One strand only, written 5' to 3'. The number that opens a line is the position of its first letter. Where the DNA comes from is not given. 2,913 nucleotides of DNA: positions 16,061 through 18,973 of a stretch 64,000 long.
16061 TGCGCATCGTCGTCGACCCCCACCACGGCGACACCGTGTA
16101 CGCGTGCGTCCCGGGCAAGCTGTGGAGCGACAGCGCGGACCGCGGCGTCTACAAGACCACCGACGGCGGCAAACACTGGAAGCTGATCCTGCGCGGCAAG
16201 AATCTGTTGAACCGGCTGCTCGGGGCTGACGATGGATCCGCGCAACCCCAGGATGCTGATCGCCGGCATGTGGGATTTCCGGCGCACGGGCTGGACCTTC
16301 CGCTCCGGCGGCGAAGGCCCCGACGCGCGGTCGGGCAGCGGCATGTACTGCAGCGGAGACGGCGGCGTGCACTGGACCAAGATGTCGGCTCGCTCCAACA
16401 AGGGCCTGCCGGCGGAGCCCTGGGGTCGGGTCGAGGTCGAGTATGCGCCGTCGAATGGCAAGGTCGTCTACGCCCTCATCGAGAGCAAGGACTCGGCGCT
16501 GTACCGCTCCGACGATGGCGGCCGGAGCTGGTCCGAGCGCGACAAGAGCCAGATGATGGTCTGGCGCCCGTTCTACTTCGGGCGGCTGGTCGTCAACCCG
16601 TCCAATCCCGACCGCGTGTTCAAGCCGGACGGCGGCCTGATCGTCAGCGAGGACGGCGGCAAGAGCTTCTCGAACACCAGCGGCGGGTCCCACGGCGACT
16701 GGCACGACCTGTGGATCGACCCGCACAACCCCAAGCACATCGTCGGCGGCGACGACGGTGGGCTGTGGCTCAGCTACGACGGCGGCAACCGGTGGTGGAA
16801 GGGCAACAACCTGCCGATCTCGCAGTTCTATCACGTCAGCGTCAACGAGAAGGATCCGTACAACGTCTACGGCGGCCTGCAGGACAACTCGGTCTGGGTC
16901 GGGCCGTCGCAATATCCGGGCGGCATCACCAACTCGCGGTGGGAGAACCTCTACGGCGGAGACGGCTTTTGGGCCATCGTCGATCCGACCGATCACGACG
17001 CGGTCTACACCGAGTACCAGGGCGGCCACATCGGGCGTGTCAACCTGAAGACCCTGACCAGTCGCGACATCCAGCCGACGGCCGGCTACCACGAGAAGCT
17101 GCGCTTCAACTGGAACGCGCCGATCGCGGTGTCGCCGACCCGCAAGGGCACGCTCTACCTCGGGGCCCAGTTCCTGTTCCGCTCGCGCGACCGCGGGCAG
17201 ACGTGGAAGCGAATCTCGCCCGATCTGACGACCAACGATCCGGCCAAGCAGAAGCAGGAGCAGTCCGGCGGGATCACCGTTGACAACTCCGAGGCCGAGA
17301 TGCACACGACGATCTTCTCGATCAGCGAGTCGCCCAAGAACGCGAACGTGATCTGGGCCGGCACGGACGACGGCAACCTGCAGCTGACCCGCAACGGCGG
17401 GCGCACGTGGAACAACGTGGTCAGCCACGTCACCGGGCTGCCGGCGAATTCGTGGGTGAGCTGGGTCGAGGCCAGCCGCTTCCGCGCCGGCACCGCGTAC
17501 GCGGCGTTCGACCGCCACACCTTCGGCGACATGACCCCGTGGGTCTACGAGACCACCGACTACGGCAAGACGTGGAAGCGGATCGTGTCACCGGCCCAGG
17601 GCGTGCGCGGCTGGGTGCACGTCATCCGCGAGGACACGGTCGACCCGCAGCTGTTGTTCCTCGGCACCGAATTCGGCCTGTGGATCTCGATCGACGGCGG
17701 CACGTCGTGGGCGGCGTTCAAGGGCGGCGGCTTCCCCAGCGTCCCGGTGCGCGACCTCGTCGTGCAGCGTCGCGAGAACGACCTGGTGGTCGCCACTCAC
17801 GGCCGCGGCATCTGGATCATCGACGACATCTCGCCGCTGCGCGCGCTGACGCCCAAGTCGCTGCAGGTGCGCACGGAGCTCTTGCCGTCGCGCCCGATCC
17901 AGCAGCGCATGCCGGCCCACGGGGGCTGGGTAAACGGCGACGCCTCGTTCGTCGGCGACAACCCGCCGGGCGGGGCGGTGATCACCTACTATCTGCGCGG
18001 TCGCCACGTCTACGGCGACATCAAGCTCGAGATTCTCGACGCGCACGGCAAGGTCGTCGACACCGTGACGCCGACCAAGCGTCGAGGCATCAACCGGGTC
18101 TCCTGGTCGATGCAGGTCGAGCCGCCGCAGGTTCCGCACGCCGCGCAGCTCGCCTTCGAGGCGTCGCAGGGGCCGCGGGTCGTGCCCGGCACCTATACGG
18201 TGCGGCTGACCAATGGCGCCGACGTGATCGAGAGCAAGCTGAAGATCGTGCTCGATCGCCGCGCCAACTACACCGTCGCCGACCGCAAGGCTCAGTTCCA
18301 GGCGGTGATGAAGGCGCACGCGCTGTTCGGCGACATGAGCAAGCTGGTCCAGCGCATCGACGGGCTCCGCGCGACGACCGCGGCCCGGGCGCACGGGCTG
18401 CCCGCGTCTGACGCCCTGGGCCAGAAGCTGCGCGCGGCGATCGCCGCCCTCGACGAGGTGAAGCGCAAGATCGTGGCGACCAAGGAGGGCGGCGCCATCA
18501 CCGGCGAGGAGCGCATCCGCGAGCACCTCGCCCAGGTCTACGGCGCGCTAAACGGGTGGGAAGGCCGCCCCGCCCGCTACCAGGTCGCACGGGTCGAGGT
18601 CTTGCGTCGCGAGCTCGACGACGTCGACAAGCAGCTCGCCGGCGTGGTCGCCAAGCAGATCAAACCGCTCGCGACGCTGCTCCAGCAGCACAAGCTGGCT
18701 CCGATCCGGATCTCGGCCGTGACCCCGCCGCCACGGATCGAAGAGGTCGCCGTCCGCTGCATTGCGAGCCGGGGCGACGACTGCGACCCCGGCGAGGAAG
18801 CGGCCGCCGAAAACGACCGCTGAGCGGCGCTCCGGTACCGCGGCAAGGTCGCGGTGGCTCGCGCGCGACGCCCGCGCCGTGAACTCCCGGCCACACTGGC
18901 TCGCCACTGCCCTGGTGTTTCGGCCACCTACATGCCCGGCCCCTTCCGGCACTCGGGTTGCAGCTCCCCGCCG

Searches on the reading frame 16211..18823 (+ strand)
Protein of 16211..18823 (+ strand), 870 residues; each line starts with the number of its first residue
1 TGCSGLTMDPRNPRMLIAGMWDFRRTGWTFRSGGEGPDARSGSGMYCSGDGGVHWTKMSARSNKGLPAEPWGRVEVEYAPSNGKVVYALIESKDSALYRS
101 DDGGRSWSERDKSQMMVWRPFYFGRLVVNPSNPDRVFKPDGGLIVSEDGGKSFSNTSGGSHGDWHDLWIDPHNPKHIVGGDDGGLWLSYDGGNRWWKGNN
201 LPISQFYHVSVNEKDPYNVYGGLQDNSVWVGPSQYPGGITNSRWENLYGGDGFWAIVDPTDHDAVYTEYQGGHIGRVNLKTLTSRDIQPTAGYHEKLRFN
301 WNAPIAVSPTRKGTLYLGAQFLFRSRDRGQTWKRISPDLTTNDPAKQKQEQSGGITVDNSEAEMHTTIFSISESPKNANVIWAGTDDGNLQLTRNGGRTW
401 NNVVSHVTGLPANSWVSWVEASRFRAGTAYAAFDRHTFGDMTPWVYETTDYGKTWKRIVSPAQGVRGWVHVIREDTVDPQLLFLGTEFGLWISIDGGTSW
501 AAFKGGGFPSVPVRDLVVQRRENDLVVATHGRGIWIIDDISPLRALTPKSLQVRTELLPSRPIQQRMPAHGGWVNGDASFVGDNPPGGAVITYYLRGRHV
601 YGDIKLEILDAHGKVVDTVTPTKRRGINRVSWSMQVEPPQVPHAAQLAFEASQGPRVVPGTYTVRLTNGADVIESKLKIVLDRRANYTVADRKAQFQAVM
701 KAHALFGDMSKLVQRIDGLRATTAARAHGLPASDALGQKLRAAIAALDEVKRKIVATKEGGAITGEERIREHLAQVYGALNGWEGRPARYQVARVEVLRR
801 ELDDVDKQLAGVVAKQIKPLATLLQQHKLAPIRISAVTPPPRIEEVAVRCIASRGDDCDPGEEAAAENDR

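Call 44: search_protein_families(library=pfam, proteins=[window:16211-18823:+], max_evalue=0.0001)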
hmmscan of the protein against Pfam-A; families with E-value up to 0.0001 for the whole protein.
window:16211-18823:+ (870 aa): 3 families
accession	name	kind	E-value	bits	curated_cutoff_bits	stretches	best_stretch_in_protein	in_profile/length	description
PF15902.12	Sortilin-Vps10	-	5.1e-19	68.8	33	1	445-529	3-86/446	Sortilin, neurotensin receptor 3,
PF02012.26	BNR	-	2.2e-08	33.3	27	0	98-108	1-11/12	BNR/Asp-box repeat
PF15899.11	BNR_6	-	3.3e-05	24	27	0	322-335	1-14/14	BNR-Asp box repeat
